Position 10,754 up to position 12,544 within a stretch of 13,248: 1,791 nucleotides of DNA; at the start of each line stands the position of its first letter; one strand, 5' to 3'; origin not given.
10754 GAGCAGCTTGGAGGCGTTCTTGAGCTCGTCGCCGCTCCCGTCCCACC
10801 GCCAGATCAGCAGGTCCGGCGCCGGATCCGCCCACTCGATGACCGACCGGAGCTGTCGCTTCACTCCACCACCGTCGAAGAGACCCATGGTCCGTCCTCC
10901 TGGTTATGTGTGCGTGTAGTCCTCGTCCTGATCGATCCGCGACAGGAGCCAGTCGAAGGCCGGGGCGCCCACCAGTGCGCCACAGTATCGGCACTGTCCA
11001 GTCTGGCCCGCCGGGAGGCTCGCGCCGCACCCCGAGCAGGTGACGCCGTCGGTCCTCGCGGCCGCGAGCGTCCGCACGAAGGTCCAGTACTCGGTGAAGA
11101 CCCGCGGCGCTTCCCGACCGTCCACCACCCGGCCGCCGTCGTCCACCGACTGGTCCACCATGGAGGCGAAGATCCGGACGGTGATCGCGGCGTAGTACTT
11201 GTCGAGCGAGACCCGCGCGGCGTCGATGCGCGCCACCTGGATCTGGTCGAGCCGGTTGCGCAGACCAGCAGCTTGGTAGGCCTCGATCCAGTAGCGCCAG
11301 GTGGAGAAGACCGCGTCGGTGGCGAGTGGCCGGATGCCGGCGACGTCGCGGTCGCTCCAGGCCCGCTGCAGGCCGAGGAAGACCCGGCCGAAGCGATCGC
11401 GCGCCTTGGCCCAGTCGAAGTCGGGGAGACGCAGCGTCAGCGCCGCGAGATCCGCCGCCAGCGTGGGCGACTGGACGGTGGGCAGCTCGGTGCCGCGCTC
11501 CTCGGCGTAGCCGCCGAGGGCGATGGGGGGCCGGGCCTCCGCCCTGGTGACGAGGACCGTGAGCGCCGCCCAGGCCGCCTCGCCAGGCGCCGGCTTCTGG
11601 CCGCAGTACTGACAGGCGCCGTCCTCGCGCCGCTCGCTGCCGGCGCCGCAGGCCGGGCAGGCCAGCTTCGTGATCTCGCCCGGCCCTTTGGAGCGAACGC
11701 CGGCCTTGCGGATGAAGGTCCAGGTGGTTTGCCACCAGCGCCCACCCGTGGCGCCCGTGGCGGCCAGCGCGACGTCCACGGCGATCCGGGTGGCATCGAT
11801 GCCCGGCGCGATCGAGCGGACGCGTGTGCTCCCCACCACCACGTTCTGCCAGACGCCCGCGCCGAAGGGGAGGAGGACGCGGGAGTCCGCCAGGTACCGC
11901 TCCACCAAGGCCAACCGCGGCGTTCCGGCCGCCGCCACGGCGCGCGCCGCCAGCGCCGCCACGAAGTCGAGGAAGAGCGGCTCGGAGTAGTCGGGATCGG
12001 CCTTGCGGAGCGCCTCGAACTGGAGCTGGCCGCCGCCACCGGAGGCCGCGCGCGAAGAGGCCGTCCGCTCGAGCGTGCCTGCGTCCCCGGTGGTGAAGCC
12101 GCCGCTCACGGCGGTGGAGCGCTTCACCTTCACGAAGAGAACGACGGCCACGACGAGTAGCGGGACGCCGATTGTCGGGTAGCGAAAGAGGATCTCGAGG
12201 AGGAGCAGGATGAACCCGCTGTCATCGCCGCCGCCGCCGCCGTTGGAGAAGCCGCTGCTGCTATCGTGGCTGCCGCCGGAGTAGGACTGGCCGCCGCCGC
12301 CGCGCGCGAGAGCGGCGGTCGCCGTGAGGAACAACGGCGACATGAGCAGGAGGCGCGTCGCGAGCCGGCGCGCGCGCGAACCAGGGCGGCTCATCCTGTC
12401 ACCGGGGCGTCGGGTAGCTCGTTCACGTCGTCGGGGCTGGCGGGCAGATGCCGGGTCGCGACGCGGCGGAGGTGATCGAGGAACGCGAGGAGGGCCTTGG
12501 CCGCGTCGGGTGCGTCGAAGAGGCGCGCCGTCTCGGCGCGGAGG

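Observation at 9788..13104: Compact three-gene operon: TPM-like protein, tandem Tim44-like/zinc-ribbon protein and SPFH/zinc-ribbon protein. It is a YdjGHI-like membrane module without PspA.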

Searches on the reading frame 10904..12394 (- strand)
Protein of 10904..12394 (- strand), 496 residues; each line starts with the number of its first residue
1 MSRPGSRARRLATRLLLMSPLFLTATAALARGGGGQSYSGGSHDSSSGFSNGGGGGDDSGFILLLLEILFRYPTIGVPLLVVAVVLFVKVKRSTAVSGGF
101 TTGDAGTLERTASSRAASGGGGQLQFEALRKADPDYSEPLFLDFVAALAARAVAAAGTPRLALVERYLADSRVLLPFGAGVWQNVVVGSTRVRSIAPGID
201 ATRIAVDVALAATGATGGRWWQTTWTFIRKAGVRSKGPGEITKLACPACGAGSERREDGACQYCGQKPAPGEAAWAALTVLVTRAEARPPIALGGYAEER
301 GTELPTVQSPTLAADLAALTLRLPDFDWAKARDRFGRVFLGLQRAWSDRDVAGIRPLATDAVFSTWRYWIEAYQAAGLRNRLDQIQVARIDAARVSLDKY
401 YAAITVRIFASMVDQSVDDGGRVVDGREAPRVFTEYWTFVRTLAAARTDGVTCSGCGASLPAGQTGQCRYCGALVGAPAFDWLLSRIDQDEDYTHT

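Call 5: search_protein_families(library=pfam, proteins=[window:10904-12394:-], max_evalue=0.1)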
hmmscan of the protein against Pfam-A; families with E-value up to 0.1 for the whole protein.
window:10904-12394:- (496 aa): 4 families
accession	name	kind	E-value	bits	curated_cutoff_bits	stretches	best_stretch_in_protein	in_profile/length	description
PF04280.21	Tim44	-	6.4e-20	72.2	29.6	1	316-445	5-135/147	Tim44-like domain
PF17032.10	Zn_ribbon_15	-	0.001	20.3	28.9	0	447-475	33-62/73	zinc-ribbon family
PF13248.11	Zn_ribbon_3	-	0.0014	18.5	27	1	245-267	4-25/26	zinc-ribbon domain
PF12773.13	DZR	-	0.011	16.3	27.3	0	451-475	13-34/45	Double zinc ribbon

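Call 6: search_protein_families(library=ncbifam, proteins=[window:10904-12394:-], max_evalue=0.1)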
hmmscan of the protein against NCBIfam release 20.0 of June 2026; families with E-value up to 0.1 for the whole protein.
window:10904-12394:- (496 aa): 3 families
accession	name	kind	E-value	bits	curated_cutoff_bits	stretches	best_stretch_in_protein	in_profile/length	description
NF033779.0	Tim44_TimA_adap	subfamily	4.8e-12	46.3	80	1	305-445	62-205/215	Tim44/TimA family putative adaptor protein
NF033778.1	trans_TimA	equivalog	1.3e-11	44.4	200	1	309-446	51-184/198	TIM44-related membrane protein TimA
NF051898.1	MBSP1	equivalog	0.041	13.4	320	1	448-471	48-70/289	biosurfactant protein 1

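Call 7: search_protein_families(library=padloc, proteins=[window:10904-12394:-], max_evalue=0.1)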
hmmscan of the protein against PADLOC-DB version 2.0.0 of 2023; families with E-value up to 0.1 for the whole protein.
window:10904-12394:- (496 aa): 1 family
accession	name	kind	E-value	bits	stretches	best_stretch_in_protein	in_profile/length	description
PDLC00652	ZorF3|ZorF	-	0.058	11.5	0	123-168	19-63/242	DUF2894 domain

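Call 14: find_homologous_proteins(query=window:10904-12394:-, max_evalue=0.001)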
Query window:10904-12394:- (496 aa): 43 proteins with E <= 0.001 among 8000 candidates.
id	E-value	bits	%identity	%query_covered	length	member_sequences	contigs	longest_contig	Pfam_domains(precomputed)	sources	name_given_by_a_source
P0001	0.0e+0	1098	100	100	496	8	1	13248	PF04280.22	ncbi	-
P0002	1.3e-277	939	86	100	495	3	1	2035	PF04280.22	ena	-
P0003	2.3e-273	925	86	100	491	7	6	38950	PF04280.22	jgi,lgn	jgi:hypothetical protein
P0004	2.0e-267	906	85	100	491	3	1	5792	PF04280.22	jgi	jgi:hypothetical protein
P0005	1.8e-266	903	88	87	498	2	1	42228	PF04280.22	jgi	jgi:hypothetical protein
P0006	3.6e-237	806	75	88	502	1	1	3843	PF04280.22,PF13248.12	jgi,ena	-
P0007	6.1e-222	756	69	85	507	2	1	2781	PF04280.22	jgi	-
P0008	1.3e-221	755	70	85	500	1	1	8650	PF04280.22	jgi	jgi:hypothetical protein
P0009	7.8e-220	749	67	100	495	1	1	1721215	PF04280.22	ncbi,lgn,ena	-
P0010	2.4e-217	741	71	86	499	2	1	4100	PF04280.22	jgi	jgi:hypothetical protein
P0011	1.6e-214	731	68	85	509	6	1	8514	PF04280.22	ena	-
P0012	2.3e-211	721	70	87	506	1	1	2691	PF04280.22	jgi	jgi:predicted lipid-binding transport protein (Tim44 family)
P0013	2.8e-209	714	66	87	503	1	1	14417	PF04280.22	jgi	jgi:predicted lipid-binding transport protein (Tim44 family)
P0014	4.4e-209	713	67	87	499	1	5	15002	PF04280.22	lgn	-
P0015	8.4e-208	709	68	86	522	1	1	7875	PF04280.22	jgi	jgi:hypothetical protein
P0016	1.0e-207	709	67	88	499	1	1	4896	PF04280.22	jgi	jgi:hypothetical protein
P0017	5.2e-207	707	67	88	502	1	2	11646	PF04280.22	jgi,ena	-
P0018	2.0e-203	695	66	89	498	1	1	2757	PF04280.22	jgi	jgi:hypothetical protein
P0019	4.7e-202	690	68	90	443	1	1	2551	PF04280.22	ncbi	ncbi:MAG TPA: Tim44-like domain-containing protein, partial [Polyangia bacterium]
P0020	8.4e-202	689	66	85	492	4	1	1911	PF04280.22,PF13248.12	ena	-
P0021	1.4e-197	675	69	86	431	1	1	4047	PF04280.22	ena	-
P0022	9.8e-197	673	66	85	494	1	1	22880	PF04280.22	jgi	jgi:predicted lipid-binding transport protein (Tim44 family)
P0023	4.1e-190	651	73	75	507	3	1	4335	PF04280.22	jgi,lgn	jgi:predicted lipid-binding transport protein (Tim44 family)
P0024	8.5e-184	630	66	84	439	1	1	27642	PF04280.22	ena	-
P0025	2.7e-181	622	68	84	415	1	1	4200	PF04280.22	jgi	jgi:hypothetical protein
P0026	4.7e-179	614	62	87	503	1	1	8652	PF04280.22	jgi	jgi:hypothetical protein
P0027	5.4e-129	449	45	87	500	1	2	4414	PF04280.22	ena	-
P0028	2.2e-126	441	44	98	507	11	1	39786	PF04280.22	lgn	-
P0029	3.3e-126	440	68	58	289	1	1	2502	PF04280.22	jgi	jgi:hypothetical protein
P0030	2.4e-90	322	40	87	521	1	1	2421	PF04280.22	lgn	-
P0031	1.7e-83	299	36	96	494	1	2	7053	PF04280.22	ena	-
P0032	2.9e-81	292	37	87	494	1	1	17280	PF04280.22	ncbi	-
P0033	4.2e-81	291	39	87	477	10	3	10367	PF04280.22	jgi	jgi:predicted lipid-binding transport protein (Tim44 family)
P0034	1.1e-80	290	34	88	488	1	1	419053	PF04280.22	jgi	jgi:predicted RNA-binding Zn-ribbon protein involved in translation (DUF1610 family)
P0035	1.9e-74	269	34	88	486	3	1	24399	PF04280.22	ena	-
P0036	5.0e-73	265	33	88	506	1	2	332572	PF04280.22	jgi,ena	-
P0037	6.0e-73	264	34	74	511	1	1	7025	PF04280.22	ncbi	-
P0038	4.1e-70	255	35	88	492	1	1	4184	PF04280.22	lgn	-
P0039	1.9e-67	246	32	87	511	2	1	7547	PF04280.22,PF12773.14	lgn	-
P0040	9.9e-66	241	31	87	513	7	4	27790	PF04280.22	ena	-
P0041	4.8e-63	232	32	85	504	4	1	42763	PF04280.22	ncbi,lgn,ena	-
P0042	2.5e-54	203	37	74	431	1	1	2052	PF04280.22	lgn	-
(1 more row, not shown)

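Call 15: find_encoding_contigs(protein=P0009, flank=10000, max_places=2)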
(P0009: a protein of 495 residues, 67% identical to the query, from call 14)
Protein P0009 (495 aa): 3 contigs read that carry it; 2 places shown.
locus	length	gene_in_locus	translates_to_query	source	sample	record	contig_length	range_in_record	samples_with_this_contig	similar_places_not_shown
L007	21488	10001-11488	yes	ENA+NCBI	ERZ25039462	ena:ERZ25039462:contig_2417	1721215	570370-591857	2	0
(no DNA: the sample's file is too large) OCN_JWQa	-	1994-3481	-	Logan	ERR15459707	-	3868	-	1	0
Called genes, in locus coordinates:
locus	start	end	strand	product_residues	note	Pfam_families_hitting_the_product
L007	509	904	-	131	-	PF02653:BPD_transp_2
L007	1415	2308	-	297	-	PF02653:BPD_transp_2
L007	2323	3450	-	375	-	PF13433:Peripla_BP_5, PF13458:Peripla_BP_6, PF01094:ANF_receptor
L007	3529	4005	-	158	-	PF00582:Usp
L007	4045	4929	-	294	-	-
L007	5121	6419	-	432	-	PF02308:MgtC, PF13194:DUF4010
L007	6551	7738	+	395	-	PF01266:DAO (faint), PF07992:Pyr_redox_2, PF13241:NAD_binding_7 (faint), PF13450:NAD_binding_8 (faint), PF13738:Pyr_redox_3, PF00070:Pyr_redox, PF14721:AIF_C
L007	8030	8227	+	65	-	-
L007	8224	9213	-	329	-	PF01694:Rhomboid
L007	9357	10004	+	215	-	PF04536:TPM_phosphatase (faint)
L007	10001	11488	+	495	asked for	PF04280:Tim44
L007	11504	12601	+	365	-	PF13421:Band_7_1, PF01145:Band_7 (weak), PF17032:Zn_ribbon_15 (faint), PF12773:DZR, PF13240:Zn_Ribbon_1 (faint), PF13248:Zn_ribbon_3 (faint)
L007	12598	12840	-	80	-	-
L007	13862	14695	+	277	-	-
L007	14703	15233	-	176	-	PF01814:Hemerythrin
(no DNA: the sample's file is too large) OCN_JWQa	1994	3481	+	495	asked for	PF04280:Tim44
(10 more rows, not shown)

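Call 16: find_encoding_contigs(protein=P0028, flank=10000, max_places=2)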
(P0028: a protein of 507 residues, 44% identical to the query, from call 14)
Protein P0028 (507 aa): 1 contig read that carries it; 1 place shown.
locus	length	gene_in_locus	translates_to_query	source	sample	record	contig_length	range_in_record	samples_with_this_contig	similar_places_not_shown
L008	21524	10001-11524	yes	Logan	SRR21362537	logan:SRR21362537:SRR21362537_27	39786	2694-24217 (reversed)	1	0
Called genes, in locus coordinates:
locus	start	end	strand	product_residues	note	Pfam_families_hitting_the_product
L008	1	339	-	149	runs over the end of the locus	PF05103:DivIVA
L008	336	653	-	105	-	PF02325:CCB3_YggT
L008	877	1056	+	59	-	-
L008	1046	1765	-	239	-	PF01209:Ubie_methyltran, PF13489:Methyltransf_23, PF13649:Methyltransf_25, PF13847:Methyltransf_31, PF08241:Methyltransf_11, PF08242:Methyltransf_12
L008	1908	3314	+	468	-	PF19293:CdaA_N (weak), PF02457:DAC, PF07949:YbbR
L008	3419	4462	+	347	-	PF01476:LysM, PF05708:Peptidase_C92 (faint), PF00877:NLPC_P60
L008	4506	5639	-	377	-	PF00072:Response_reg, PF13487:HD_5, PF01966:HD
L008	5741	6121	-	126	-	-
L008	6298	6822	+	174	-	-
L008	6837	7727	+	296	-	PF05235:CHAD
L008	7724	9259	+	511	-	PF02541:Ppx-GppA, PF21447:Ppx-GppA_III, PF01966:HD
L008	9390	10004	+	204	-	-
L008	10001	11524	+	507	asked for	PF04280:Tim44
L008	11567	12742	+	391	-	PF13421:Band_7_1, PF01145:Band_7, PF12773:DZR (weak), PF13240:Zn_Ribbon_1 (weak), PF13240:Zn_Ribbon_1 (weak), PF13248:Zn_ribbon_3 (weak), PF18912:DZR_2 (weak), PF12773:DZR, +5 more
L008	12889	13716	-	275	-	PF00005:ABC_tran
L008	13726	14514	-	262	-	PF00528:BPD_transp_1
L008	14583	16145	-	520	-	PF13379:NMT1_2 (weak), PF00691:OmpA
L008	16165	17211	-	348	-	-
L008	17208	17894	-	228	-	-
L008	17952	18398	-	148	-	-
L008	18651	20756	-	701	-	PF02589:LUD_dom, PF13187:Fer4_9 (faint), PF12797:Fer4_2 (faint), PF13183:Fer4_8, PF02754:CCG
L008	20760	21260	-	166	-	PF02589:LUD_dom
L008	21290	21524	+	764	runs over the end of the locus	PF23139:OB_YrrC, PF14520:HHH_5 (faint), PF14490:HHH_RecD2, PF13086:AAA_11 (faint), PF13245:AAA_19, PF13604:AAA_30, PF18335:SH3_13, PF13538:UvrD_C_2, +1 more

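Call 17: find_encoding_contigs(protein=P0034, flank=10000, max_places=2)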
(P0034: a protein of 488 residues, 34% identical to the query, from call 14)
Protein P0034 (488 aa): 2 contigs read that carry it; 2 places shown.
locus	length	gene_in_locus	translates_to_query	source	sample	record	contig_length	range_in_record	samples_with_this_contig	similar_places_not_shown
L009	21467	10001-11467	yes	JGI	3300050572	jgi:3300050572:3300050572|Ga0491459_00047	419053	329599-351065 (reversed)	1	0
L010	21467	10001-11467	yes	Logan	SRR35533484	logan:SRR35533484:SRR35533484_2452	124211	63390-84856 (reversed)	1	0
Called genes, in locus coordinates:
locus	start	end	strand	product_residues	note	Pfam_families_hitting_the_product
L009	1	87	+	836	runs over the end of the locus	PF00270:DEAD, PF04851:ResIII, PF22527:DEXQc_Suv3 (weak), PF00271:Helicase_C (weak), PF08148:DSHCT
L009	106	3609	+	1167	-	PF00990:GGDEF, PF00563:EAL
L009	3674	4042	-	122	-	-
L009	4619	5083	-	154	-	PF00578:AhpC-TSA, PF08534:Redoxin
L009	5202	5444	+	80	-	-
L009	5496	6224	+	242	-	PF07238:PilZ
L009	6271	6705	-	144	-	PF00571:CBS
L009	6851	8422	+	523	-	-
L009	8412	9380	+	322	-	PF27100:DcsG_N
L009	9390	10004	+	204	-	-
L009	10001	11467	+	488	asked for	PF04280:Tim44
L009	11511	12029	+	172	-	-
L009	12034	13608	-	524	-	PF01266:DAO (weak), PF01593:Amino_oxidase (weak), PF13450:NAD_binding_8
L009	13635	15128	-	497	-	PF01564:Spermine_synth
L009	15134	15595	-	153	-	-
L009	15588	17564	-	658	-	PF13785:DUF4178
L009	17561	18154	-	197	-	-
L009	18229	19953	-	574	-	-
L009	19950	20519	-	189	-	PF00583:Acetyltransf_1 (weak)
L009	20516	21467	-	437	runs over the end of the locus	PF13424:TPR_12 (faint), PF00515:TPR_1 (faint), PF07719:TPR_2 (faint), PF14559:TPR_19 (faint), PF13432:TPR_16 (faint)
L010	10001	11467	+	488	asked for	PF04280:Tim44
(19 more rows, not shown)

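Call 18: find_encoding_contigs(protein=P0036, flank=10000, max_places=1)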
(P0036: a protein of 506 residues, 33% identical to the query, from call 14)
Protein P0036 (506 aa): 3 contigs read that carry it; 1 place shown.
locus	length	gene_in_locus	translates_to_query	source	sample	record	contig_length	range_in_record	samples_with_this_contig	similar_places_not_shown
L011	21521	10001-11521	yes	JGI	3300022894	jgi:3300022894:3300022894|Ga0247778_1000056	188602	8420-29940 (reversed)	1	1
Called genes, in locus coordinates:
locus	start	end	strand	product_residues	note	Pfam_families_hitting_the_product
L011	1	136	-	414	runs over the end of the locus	PF00817:IMS, PF11798:IMS_HHH, PF21999:IMS_HHH_1 (weak), PF11799:IMS_C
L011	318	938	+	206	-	PF00440:TetR_N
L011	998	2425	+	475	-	PF02321:OEP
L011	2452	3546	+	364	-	PF25917:BSH_RND, PF25973:BSH_CzcB, PF25954:Beta-barrel_RND_2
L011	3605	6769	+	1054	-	PF00873:ACR_tran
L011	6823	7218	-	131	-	-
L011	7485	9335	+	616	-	PF02518:HATPase_c, PF00072:Response_reg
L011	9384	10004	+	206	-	-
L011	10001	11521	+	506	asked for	PF04280:Tim44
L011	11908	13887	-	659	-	PF13191:AAA_16 (weak), PF00196:GerE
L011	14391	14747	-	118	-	PF17820:PDZ_6 (weak)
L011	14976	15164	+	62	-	-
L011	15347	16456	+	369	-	PF25973:BSH_CzcB (weak), PF25989:YknX_C (faint), PF25954:Beta-barrel_RND_2 (weak)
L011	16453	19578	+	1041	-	PF00873:ACR_tran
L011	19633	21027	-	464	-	-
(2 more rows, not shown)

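Call 19: find_encoding_contigs(protein=P0041, flank=10000, max_places=1)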
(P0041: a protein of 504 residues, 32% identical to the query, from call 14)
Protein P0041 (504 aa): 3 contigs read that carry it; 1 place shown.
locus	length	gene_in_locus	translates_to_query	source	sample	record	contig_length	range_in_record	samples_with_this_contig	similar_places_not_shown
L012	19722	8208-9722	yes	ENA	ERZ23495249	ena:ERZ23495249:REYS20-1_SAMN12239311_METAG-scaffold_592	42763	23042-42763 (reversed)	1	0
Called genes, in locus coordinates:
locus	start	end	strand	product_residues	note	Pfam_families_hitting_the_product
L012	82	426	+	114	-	-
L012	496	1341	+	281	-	PF00106:adh_short, PF08659:KR, PF13561:adh_short_C2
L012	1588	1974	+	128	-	PF02537:CRCB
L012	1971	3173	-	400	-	PF00155:Aminotran_1_2, PF00266:Aminotran_5 (weak), PF01041:DegT_DnrJ_EryC1, PF01053:Cys_Met_Meta_PP (weak)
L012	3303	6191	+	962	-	PF12705:PDDEXK_1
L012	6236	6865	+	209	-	-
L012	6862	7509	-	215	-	PF14378:PAP2_3, PF01569:PAP2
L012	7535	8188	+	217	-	PF04536:TPM_phosphatase (faint)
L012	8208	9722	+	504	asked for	PF04280:Tim44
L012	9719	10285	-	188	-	PF10469:AKAP7_NLS, PF02834:LigT_PEase, PF13563:2_5_RNA_ligase2, PF02834:LigT_PEase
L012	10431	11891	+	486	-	PF01546:Peptidase_M20, PF07687:M20_dimer (weak)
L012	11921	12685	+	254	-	PF00398:RrnaAD, PF13649:Methyltransf_25 (faint)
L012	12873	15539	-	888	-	PF01590:GAF (weak), PF13185:GAF_2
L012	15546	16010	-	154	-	PF01668:SmpB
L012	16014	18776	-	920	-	PF26549:Tricorn_N (faint)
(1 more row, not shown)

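Call 20: find_encoding_contigs(protein=P0040, flank=10000, max_places=1)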
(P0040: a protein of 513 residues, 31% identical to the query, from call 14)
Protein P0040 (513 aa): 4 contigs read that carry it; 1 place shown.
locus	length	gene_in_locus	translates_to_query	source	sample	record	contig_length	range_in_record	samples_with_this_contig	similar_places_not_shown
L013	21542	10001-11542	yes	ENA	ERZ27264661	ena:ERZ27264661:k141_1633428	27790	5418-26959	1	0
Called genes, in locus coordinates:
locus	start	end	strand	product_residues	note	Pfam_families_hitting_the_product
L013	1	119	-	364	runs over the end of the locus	PF01571:GCV_T, PF08669:GCV_T_C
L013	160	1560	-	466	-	PF02878:PGM_PMM_I, PF02879:PGM_PMM_II, PF02880:PGM_PMM_III, PF00408:PGM_PMM_IV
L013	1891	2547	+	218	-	PF01135:PCMT, PF00398:RrnaAD (weak), PF13847:Methyltransf_31 (weak)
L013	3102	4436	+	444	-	-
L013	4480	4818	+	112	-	PF03819:MazG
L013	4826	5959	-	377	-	PF00155:Aminotran_1_2, PF01041:DegT_DnrJ_EryC1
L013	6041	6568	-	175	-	-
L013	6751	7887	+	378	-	PF06245:DUF1015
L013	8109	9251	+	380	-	PF01053:Cys_Met_Meta_PP, PF00155:Aminotran_1_2, PF00266:Aminotran_5 (weak), PF01041:DegT_DnrJ_EryC1 (weak)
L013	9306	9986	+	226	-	-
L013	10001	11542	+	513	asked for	PF04280:Tim44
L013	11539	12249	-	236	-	PF01863:YgjP-like, PF08325:WLM (faint)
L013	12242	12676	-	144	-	PF13279:4HBT_2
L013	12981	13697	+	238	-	PF00072:Response_reg, PF00486:Trans_reg_C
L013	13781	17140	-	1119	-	PF13573:SprB (weak), PF18962:Por_Secre_tail (faint), PF13573:SprB, PF13585:CHU_C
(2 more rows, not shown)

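Call 23: search_solved_structures(query=window:10904-12394:-, max_evalue=1)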
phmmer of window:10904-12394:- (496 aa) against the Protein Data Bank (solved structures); distinct sequences matched with E-value up to 1: 0.

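Call 26: find_related_loci(query=A1, collection=genome_contigs, flank=10000)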
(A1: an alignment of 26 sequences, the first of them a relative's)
Query A1 (496 aa) in genome_contigs; peptide patterns used: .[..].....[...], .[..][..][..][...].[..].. (x = any residue, [..] = any of these).
599 stretches matched a pattern (row limit reached: there are more); 565 encode a relative of the query (tblastn E <= 1e-3); the best 80 are kept; 80 distinct loci.
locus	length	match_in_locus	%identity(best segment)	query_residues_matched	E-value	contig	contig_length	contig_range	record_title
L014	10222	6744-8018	68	71-494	0e+0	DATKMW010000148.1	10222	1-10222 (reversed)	MAG TPA_asm: Anaeromyxobacter sp. isolate SMAG_U14721 k141_4160676, whole genome shotgun sequence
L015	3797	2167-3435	66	71-494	2e-173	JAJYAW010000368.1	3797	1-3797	MAG: Myxococcales bacterium isolate BP8.bin42 NODE_52783_length_3797_cov_3.255041, whole genome shotgun sequence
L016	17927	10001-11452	45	16-494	3e-120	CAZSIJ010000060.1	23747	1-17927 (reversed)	MAG TPA_asm: uncultured Desulfobulbus sp. isolate binchicken_co2_65 genome assembly, contig: NODE_1344_length_23747_cov_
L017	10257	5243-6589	36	64-493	2e-86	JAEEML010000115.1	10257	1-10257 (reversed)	MAG: Deltaproteobacteria bacterium isolate Tb.RUG.239 k141_7228157_flag=1_multi=9.0000_len=10257, whole genome shotgun s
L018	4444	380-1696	36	61-493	4e-80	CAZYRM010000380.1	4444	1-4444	MAG TPA_asm: uncultured Planctomycetia bacterium isolate binchicken_co248_153 genome assembly, contig: NODE_37477_length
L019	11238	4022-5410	37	62-493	1e-79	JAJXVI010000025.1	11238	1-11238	MAG: bacterium isolate BP5.bin25 NODE_10269_length_11238_cov_1.031770, whole genome shotgun sequence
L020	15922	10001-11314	38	61-493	1e-79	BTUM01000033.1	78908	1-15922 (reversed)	MAG: Candidatus Xenobia bacterium AMX-MBFR-33 DNA, sequence033, whole genome shotgun sequence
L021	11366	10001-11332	36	62-493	4e-79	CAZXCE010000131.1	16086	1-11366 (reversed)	MAG TPA_asm: uncultured Clostridia bacterium isolate SRP287051_co1_196 genome assembly, contig: NODE_4941_length_16086_c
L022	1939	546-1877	36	62-493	9e-83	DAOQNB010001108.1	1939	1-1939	MAG TPA_asm: Acidobacteriota bacterium isolate AMR_MDS_0507 NODE_51168_length_1939_cov_8.450106, whole genome shotgun se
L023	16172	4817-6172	33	61-493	6e-79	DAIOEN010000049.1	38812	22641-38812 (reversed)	MAG TPA_asm: Vulcanimicrobiota bacterium isolate CTOTU7676 NODE_1856_length_38812_cov_24.936166, whole genome shotgun se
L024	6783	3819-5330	37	1-493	4e-79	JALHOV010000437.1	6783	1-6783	MAG: Vulcanimicrobiota bacterium isolate bin.189_sub c_000000037408, whole genome shotgun sequence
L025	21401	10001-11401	35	61-493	1e-78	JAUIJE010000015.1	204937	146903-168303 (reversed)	MAG: bacterium isolate Co_bin.297 NODE_684_length_204937_cov_3.552390, whole genome shotgun sequence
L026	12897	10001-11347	35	61-493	1e-78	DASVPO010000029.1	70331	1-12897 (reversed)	MAG TPA_asm: Pyrinomonadaceae bacterium isolate SMAG_U3181 k141_144480, whole genome shotgun sequence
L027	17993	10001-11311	37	61-493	2e-78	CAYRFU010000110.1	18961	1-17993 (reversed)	MAG TPA_asm: uncultured Burkholderiales bacterium isolate SRP141376_co3_146 genome assembly, contig: NODE_7840_length_18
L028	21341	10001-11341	35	64-493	3e-78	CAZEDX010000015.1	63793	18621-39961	MAG TPA_asm: uncultured bacterium isolate SRP278314_co2_238 genome assembly, contig: NODE_729_length_63793_cov_7.327026,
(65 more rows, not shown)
